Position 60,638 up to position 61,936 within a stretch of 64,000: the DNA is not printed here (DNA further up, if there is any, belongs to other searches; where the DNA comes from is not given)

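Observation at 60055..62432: Perfect CRP-box palindrome abutting the start codon of a Crp/Fnr regulator and facing an ATPase-less ABC operon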

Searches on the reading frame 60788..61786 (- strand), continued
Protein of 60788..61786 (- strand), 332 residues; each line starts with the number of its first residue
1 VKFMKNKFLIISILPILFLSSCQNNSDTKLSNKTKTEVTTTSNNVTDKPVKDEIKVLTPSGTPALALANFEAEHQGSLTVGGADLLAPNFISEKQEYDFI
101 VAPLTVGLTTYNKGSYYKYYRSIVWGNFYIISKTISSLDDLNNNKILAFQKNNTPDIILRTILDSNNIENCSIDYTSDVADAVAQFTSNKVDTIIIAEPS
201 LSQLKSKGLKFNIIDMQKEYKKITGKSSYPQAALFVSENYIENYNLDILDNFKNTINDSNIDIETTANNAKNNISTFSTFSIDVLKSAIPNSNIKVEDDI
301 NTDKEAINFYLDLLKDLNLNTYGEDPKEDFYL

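Call 90: search_protein_representatives(alignment_id=A4)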
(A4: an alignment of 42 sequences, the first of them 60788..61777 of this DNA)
Query: 42 sequences, 312 profile positions. Proteins with E-value up to 0.001 (for the whole library): 5342; up to 1e-10: 3193; up to 1e-30: 1546. The best 150 are listed.
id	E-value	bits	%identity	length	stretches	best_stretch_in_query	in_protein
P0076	2.0e-194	661.1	-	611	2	1-311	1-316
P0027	2.4e-118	411.2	-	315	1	1-312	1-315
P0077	1.6e-103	362.5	-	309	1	1-311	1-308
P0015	6.8e-103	360.4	-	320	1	1-312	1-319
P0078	6.3e-98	344.1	-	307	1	1-311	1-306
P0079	3.0e-97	341.9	-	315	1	1-312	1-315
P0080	2.9e-96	338.7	-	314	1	1-312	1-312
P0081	9.0e-96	337.0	-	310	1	1-311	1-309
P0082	1.1e-94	333.5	-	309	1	1-312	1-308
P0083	5.2e-94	331.3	-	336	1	1-311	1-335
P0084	8.7e-92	323.9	-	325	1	1-312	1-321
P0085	2.5e-90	319.2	-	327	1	1-312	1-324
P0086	5.2e-90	318.1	-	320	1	1-312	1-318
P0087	2.2e-88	312.8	-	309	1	1-311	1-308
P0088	3.6e-88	312.1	-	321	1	2-312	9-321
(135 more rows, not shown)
